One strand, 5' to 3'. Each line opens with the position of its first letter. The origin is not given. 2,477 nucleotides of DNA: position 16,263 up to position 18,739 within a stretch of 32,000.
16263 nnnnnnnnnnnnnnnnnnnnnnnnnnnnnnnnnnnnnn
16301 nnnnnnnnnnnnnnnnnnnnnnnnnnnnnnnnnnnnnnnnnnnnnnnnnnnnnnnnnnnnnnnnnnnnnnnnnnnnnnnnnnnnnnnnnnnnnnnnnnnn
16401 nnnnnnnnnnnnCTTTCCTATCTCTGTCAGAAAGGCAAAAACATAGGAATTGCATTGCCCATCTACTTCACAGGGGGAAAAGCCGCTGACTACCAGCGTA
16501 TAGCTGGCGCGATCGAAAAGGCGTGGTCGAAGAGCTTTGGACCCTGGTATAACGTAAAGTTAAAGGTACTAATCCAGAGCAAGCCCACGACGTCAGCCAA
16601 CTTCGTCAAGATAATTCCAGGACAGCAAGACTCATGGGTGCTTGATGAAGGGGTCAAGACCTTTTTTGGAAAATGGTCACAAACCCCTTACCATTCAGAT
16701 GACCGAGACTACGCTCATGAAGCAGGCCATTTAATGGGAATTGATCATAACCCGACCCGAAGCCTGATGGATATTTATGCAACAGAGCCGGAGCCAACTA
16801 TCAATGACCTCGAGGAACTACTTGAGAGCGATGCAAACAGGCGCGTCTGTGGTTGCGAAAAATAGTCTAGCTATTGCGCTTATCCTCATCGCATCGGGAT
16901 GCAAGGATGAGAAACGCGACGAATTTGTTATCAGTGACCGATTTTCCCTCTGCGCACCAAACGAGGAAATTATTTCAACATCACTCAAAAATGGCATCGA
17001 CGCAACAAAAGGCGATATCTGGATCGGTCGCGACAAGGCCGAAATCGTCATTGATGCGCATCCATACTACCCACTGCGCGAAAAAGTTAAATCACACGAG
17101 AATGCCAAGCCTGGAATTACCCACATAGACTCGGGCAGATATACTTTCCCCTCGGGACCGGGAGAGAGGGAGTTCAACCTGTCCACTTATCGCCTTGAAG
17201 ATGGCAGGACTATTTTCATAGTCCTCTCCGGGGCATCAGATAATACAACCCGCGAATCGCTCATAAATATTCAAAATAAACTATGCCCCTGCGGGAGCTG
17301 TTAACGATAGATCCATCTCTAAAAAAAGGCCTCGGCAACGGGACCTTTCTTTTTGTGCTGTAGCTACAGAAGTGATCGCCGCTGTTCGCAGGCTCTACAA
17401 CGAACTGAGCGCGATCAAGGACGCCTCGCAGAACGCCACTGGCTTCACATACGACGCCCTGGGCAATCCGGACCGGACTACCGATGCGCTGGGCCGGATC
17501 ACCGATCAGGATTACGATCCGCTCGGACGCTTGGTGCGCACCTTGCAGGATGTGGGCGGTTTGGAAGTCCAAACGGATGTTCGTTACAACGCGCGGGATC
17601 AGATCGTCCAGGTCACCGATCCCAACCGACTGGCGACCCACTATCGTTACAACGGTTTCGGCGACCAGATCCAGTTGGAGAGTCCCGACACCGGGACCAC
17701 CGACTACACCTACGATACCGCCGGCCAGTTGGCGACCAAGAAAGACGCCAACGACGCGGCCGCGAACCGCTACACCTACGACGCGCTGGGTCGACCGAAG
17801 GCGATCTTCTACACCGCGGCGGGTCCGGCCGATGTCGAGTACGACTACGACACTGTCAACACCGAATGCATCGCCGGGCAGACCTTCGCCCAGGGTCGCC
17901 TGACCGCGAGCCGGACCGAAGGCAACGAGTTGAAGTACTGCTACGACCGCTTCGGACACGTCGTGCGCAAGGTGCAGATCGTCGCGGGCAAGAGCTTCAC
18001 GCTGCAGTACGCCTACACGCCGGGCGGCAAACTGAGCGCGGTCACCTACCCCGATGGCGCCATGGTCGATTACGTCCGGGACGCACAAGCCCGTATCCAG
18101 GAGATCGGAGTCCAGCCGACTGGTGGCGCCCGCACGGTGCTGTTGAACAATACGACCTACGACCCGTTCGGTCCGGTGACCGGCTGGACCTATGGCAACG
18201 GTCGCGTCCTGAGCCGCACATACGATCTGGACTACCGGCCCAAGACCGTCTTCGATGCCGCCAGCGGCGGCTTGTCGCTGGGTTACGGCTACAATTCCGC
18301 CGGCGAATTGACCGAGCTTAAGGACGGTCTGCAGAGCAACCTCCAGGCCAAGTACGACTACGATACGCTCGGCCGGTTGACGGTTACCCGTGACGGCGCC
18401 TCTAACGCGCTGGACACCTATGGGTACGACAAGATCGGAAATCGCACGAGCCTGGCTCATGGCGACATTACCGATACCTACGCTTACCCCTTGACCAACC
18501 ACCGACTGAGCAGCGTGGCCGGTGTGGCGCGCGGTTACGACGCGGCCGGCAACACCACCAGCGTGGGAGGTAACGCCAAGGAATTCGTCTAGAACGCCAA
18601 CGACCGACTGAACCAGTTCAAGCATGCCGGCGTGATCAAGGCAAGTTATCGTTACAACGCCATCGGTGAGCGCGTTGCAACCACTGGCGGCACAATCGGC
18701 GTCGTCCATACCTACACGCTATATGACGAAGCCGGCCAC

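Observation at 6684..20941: Five-cassette Rhs polymorphic-toxin array with four unrelated toxin tails and mostly exported immunity proteins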

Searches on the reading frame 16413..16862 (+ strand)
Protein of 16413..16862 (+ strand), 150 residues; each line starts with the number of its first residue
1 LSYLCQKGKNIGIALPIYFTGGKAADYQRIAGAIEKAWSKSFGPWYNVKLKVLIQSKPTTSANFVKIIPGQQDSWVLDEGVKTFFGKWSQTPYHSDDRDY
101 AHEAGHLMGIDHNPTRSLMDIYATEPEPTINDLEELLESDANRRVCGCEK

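Call 9: search_protein_families(library=pfam, proteins=[window:16413-16862:+], max_evalue=5)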
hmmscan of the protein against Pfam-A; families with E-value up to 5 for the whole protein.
window:16413-16862:+ (150 aa): 5 families
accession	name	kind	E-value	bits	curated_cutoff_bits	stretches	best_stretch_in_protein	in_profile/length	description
PF13688.12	Reprolysin_5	-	0.02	15.5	27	1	93-118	138-163/196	Metallo-peptidase family M12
PF00413.30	Peptidase_M10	-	0.021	15.2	24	1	101-124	113-137/159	Matrixin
PF13582.12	Reprolysin_3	-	0.18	12.8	22.4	1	88-112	97-122/123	Metallo-peptidase family M12B Reprolysin-like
PF13574.12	Reprolysin_2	-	0.23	11.8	27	1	77-117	106-146/195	Metallo-peptidase family M12B Reprolysin-like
PF13583.11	Reprolysin_4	-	0.32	11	22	1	100-114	139-153/203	Metallo-peptidase family M12B Reprolysin-like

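Call 10: search_protein_families(library=ncbifam, proteins=[window:16413-16862:+], max_evalue=1)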
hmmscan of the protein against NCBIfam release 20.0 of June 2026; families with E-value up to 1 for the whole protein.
window:16413-16862:+ (150 aa): 1 family
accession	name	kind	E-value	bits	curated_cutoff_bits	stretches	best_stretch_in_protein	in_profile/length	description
NF041905.1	MXAN_2677_2678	equivalog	0.14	11.2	250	1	101-126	189-215/283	myxosortase-dependent metalloprotease, MXAN_2677/MXAN_2678 family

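Call 16: search_solved_structures(query=window:16413-16862:+, max_evalue=10)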
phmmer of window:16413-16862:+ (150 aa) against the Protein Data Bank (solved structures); distinct sequences matched with E-value up to 10: 1.
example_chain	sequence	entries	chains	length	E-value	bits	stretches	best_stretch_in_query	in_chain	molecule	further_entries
8weq_C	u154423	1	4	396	0.77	12.6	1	67-135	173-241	4-hydroxybenzoate 3-monooxygenase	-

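Call 41: search_protein_representatives(protein=window:16413-16862:+)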
Query: 150 residues. Proteins with E-value up to 0.001 (for the whole library): 40; up to 1e-10: 15; up to 1e-30: 1. The best 40 are listed.
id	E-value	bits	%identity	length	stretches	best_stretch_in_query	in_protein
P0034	1.4e-52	193.8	62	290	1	2-149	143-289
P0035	3.1e-24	101.6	45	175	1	2-149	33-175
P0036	1.5e-20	89.7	88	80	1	103-150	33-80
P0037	4.6e-19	84.9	37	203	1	2-149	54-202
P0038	2.8e-17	79.1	38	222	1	2-149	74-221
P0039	6.1e-17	78.0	41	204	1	1-148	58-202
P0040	6.6e-16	74.6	41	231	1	2-149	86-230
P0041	1.3e-15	73.7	40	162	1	2-114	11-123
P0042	8.3e-15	71.0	37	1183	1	2-148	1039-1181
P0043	1.7e-14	70.0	36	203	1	1-142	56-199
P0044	3.4e-14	69.1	42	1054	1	2-148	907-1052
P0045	1.8e-13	66.7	33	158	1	2-146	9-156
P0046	7.5e-12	61.4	38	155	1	2-133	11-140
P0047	1.7e-11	60.3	39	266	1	2-110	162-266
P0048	1.0e-10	57.7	41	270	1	2-114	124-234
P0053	3.2e-09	52.9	37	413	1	2-148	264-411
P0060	2.4e-05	40.3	38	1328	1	1-113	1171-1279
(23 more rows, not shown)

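Call 43: find_encoding_contigs(protein=P0034, flank=3000, max_places=3)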
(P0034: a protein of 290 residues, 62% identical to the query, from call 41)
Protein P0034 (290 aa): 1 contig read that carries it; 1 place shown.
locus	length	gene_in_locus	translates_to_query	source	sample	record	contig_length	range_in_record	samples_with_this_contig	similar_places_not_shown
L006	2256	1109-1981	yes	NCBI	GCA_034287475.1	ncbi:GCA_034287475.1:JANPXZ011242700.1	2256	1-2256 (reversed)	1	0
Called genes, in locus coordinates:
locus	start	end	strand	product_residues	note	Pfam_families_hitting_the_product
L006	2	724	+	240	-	?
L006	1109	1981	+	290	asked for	-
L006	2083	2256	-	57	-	?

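Call 57: search_solved_structures(query=A5, max_evalue=10)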
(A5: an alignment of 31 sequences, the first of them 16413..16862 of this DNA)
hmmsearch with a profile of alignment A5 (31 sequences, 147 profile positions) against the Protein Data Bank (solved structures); distinct sequences matched with E-value up to 10: 139 (the best 60 are shown).
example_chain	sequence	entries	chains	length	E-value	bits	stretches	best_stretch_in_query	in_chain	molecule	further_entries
1c7k_A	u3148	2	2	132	6.5e-05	26.2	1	81-118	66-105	ZINC ENDOPROTEASE | ZINC PROTEASE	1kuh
4hx3_A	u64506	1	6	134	6.9e-05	26.1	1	81-118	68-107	Extracellular small neutral protease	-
1hov_A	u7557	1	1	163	0.00082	22.7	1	82-133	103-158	MATRIX METALLOPROTEINASE-2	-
4on1_A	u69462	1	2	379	0.00098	22.4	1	86-124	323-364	Putative metalloprotease II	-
2xs3_A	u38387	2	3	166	0.0025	21.1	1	82-123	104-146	KARILYSIN PROTEASE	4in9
2xs4_A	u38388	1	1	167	0.0026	21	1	82-123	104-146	KARILYSIN PROTEASE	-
8b2q_A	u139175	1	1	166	0.0032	20.7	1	83-123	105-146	Karilysin long form Kly38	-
1qib_A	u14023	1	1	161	0.0037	20.5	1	93-133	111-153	72 kDa type IV collagenase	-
1jan_A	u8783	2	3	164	0.0064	19.7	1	81-122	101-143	MATRIX METALLO PROTEINASE-8 (PHE79 FORM) | NEUTROPHIL COLLAGENASE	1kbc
1bzs_A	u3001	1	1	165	0.0065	19.7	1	81-122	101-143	NEUTROPHIL COLLAGENASE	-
1i73_A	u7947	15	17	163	0.0067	19.7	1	81-122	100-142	NEUTROPHIL COLLAGENASE | MATRIX METALLO PROTEINASE-8 (MET80 FORM) | Matrix Metalloproteinase 8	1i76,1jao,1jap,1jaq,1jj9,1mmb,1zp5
3tt4_A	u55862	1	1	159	0.0068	19.7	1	81-122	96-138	Neutrophil collagenase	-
1a85_A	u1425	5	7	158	0.007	19.6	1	81-122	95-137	MMP-8 | Matrix Metalloproteinase 8 | Neutrophil collagenase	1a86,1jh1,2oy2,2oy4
2jsd_A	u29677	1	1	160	0.007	19.6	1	80-126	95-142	Matrix metalloproteinase-20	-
1mnc_A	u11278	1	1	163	0.0074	19.5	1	81-122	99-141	NEUTROPHIL COLLAGENASE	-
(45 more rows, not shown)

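Call 58: search_protein_families(library=pfam, alignment_id=A5, max_evalue=0.1)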
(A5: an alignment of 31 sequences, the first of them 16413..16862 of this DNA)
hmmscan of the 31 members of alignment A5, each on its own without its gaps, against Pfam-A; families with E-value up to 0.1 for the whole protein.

A. member 1, window:16413-16862:+ (150 aa): 2 families
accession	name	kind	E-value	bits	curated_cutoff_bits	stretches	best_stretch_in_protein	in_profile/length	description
PF13688.12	Reprolysin_5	-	0.02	15.5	27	1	93-118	138-163/196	Metallo-peptidase family M12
PF00413.30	Peptidase_M10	-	0.021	15.2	24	1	101-124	113-137/159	Matrixin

B. families by the number of members that match (of 31 scanned): 14 families
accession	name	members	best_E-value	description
PF13688.12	Reprolysin_5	13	0.00056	Metallo-peptidase family M12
PF02031.22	Peptidase_M7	6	3.1e-05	Streptomyces extracellular neutral proteinase (M7) family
PF00413.30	Peptidase_M10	6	0.00094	Matrixin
PF13582.12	Reprolysin_3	6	0.001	Metallo-peptidase family M12B Reprolysin-like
PF10462.15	Peptidase_M66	4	0.0048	Peptidase M66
PF12044.14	Metallopep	4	0.0081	Putative peptidase family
PF05547.17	Peptidase_M6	4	0.026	Immune inhibitor A peptidase M6, catalytic domain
PF13583.11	Reprolysin_4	2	0.00022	Metallo-peptidase family M12B Reprolysin-like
PF18667.6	BppU_IgG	1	0.00065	Baseplate upper protein immunoglobulin like domain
PF05307.16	Bundlin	1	0.0072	Bundlin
PF05572.19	Peptidase_M43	1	0.053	Pregnancy-associated plasma protein-A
PF16313.11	DUF4953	1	0.058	Met-zincin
PF18818.7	MPTase-PolyVal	1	0.064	Zincin-like metallopeptidase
PF02724.19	CDC45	1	0.074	CDC45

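Call 60: find_encoding_contigs(protein=P0044, flank=3000, max_places=3)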
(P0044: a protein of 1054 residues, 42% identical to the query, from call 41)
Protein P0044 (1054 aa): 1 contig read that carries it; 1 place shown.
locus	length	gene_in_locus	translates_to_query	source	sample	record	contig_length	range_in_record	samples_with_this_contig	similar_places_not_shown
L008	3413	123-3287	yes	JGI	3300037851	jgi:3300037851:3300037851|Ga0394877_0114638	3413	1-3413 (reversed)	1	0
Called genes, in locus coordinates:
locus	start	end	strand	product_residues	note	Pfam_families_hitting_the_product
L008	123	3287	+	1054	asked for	PF05593:RHS_repeat (weak), PF25023:TEN_YD-shell, PF05593:RHS_repeat (weak), PF25023:TEN_YD-shell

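Call 61: find_encoding_contigs(protein=P0042, flank=2500, max_places=2)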
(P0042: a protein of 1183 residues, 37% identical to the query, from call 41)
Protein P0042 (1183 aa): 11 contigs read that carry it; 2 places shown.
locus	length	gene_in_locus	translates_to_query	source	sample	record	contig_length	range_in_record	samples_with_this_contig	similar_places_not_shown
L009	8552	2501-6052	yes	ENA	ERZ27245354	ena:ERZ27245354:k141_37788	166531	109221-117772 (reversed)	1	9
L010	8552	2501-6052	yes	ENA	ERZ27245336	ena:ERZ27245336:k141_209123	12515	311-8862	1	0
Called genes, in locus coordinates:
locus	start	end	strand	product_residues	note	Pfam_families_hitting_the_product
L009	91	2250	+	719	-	PF20148:DUF6531, PF25023:TEN_YD-shell (weak), PF05593:RHS_repeat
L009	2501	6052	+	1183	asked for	PF16158:N_BRCA1_IG (weak), PF19077:Big_13 (faint), PF17957:Big_7 (faint), PF25023:TEN_YD-shell, PF05593:RHS_repeat, PF25023:TEN_YD-shell, PF05593:RHS_repeat (weak), PF25023:TEN_YD-shell (weak)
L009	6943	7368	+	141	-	-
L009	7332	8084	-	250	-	PF09992:NAGPA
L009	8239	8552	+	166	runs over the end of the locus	PF00293:NUDIX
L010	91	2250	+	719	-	PF20148:DUF6531, PF25023:TEN_YD-shell (weak), PF05593:RHS_repeat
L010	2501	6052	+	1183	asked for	PF16158:N_BRCA1_IG (weak), PF19077:Big_13 (faint), PF17957:Big_7 (faint), PF25023:TEN_YD-shell, PF05593:RHS_repeat, PF25023:TEN_YD-shell, PF05593:RHS_repeat (weak), PF25023:TEN_YD-shell (weak)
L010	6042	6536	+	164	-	-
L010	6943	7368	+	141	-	-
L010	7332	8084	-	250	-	PF09992:NAGPA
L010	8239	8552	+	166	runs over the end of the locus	PF00293:NUDIX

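Call 62: find_encoding_contigs(protein=P0060, flank=2500, max_places=2)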
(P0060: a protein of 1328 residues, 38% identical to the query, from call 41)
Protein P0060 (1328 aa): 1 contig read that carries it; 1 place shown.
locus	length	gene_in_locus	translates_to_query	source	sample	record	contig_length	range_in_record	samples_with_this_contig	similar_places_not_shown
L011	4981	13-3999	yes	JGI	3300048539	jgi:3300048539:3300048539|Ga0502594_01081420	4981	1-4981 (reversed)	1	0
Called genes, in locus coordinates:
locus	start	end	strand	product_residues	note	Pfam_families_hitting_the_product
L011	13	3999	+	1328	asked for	PF25023:TEN_YD-shell, PF05593:RHS_repeat, PF25023:TEN_YD-shell, PF05593:RHS_repeat (weak), PF25275:Golvesin_C, PF03527:RHS (weak), PF25023:TEN_YD-shell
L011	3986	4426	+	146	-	-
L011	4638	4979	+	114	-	?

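Call 63: find_encoding_contigs(protein=P0053, flank=2500, max_places=2)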
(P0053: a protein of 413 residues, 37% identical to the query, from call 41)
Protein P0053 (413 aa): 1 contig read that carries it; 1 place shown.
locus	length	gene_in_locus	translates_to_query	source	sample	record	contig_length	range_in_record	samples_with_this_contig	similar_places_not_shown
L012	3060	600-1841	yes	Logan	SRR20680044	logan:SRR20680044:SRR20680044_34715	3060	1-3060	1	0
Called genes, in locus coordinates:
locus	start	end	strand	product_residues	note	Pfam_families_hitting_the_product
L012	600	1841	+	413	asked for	-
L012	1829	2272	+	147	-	-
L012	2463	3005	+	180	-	-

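Call 65: predict_structure(alignment_id=A5)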
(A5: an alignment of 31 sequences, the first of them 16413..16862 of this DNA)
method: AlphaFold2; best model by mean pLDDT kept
length: 150 residues; sequences in the alignment: 31
mean_pLDDT: 93.4   pTM: 0.89
mean pLDDT of the five models: 93.4, 93.2, 92.7, 92.6, 91.1
residues with pLDDT >= 90: 130; 70-90: 13; 50-70: 6; < 50: 1
segments of 3 or more residues with pLDDT < 50: none
pLDDT, mean of each block of 10 residues (from residue 1): 96 98 98 98 97 97 97 86 86 95 96 90 92 95 80
secondary structure, 60 per line:
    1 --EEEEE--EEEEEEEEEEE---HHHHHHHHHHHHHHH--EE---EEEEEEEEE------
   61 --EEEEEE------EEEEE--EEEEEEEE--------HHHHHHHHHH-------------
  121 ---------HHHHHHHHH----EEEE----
elements in order: E3-7 E10-20 H24-38 E46-54 E63-68 E75-79 E82-89 H98-107 H130-138 E143-146

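Call 68: fold_search(model_id=the predicted structure, library=pdb)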
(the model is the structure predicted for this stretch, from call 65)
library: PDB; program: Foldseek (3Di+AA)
matches with E <= 10: 1032; with E <= 0.001: 24
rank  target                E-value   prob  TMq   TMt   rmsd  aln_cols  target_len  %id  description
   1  4hx3_A                1.0e-05  1.00  0.52  0.57   4.9       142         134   17  Crystal structure of Streptomyces caespitosus sermetstatin in complex with S. caespitosus snapalysin (released 2012-12-05)
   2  4hx3_G                1.6e-05  1.00  0.50  0.55   4.8       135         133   20  Crystal structure of Streptomyces caespitosus sermetstatin in complex with S. caespitosus snapalysin (released 2012-12-05)
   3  2j0t_A                5.0e-05  1.00  0.55  0.51   5.4       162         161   12  Crystal Structure of the Catalytic Domain of MMP-1 in Complex with the Inhibitory Domain of TIMP-1 (released 2006-10-18)
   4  1ayk_MODEL_1_A        8.8e-05  1.00  0.54  0.49   5.9       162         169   16  INHIBITOR-FREE CATALYTIC FRAGMENT OF HUMAN FIBROBLAST COLLAGENASE, NMR, 30 STRUCTURES (released 1998-02-25)
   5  1fbl                  1.5e-04  1.00  0.51  0.24   5.4       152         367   14  STRUCTURE OF FULL-LENGTH PORCINE SYNOVIAL COLLAGENASE (MMP1) REVEALS A C-TERMINAL DOMAIN CONTAINING A CALCIUM-LINKED, FO (released 1996-01-29)
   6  2j0t_B                1.7e-04  1.00  0.55  0.52   5.8       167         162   11  Crystal Structure of the Catalytic Domain of MMP-1 in Complex with the Inhibitory Domain of TIMP-1 (released 2006-10-18)
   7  2xs3_A                3.8e-04  1.00  0.60  0.55   3.6       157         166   14  Structure of karilysin catalytic MMP domain (released 2010-11-03)
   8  1cgl_A                4.0e-04  1.00  0.54  0.49   4.8       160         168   13  Structure of the catalytic domain of fibroblast collagenase complexed with an inhibitor (released 1995-02-27)
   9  4on1_B                4.0e-04  1.00  0.46  0.25   8.0       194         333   13  Crystal Structure of metalloproteinase-II from Bacteroides fragilis (released 2014-04-09)
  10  830c_A                4.3e-04  1.00  0.56  0.52   4.8       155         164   13  COLLAGENASE-3 (MMP-13) COMPLEXED TO A SULPHONE-BASED HYDROXAMIC ACID (released 1999-08-06)
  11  1g05_A                4.8e-04  1.00  0.54  0.50   5.5       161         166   11  HETEROCYCLE-BASED MMP INHIBITOR WITH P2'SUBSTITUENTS (released 2001-10-05)
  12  1mmr                  5.1e-04  1.00  0.52  0.48   5.5       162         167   10  MATRILYSIN COMPLEXED WITH SULFODIIMINE INHIBITOR (released 1996-04-03)
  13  1c3i_A                5.1e-04  1.00  0.53  0.48   5.1       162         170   12  HUMAN STROMELYSIN-1 CATALYTIC DOMAIN COMPLEXED WITH RO-26-2812 (released 2000-07-26)
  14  4in9_A                5.5e-04  1.00  0.60  0.57   4.5       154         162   14  Structure of karilysin MMP-like catalytic domain in complex with inhibitory tetrapeptide SWFP (released 2013-05-15)
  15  1hy7_B                5.8e-04  1.00  0.53  0.47   6.1       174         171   11  A CARBOXYLIC ACID BASED INHIBITOR IN COMPLEX WITH MMP3 (released 2002-01-18)
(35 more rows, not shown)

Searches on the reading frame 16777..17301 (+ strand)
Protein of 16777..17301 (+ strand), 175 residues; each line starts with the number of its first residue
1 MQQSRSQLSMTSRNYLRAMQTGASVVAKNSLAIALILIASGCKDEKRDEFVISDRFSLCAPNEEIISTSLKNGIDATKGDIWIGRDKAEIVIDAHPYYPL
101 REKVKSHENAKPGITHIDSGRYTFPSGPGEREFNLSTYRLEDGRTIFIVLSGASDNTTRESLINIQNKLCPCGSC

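Call 4: search_protein_families(library=pfam, proteins=[window:16777-17301:+], max_evalue=0.01)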
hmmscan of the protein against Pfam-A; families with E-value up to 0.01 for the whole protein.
window:16777-17301:+ (175 aa): 1 family
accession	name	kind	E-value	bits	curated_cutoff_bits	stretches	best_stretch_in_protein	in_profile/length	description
PF00944.25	Peptidase_S3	-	0.0017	18.6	21.2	1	100-162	75-136/159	Alphavirus core protein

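Call 9: search_protein_families(library=pfam, proteins=[window:16834-17301:+], max_evalue=5)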
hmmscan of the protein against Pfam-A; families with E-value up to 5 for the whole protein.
window:16834-17301:+ (156 aa): 2 families
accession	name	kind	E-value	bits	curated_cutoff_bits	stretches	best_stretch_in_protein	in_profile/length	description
PF00944.25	Peptidase_S3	-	0.0014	18.9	21.2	1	81-143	75-136/159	Alphavirus core protein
PF00252.24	Ribosomal_L16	-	0.14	12.6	27.9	1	67-151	60-126/132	Ribosomal protein L16p/L10e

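Call 10: search_protein_families(library=ncbifam, proteins=[window:16834-17301:+], max_evalue=1)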
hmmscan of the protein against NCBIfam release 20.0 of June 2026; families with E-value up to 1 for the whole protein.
window:16834-17301:+ (156 aa): 0 families

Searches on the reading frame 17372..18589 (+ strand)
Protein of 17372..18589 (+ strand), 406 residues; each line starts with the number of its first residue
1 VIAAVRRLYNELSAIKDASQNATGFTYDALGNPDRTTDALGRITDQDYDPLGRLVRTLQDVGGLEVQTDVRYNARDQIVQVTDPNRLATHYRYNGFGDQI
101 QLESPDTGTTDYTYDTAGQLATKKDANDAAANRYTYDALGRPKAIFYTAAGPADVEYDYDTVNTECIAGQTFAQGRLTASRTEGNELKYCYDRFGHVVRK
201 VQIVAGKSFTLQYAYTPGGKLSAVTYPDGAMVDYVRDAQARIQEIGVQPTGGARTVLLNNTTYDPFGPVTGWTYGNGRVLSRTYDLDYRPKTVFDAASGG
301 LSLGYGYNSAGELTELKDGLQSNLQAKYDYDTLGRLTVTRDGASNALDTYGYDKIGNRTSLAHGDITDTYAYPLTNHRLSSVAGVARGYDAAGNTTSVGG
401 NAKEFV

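Call 4: search_protein_families(library=pfam, proteins=[window:17372-18589:+], max_evalue=0.01)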
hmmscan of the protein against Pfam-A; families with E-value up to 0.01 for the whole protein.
window:17372-18589:+ (406 aa): 1 family
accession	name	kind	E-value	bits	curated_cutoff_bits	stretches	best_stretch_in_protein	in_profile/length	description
PF05593.20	RHS_repeat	-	1.1e-31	109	22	4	72-108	1-37/38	RHS Repeat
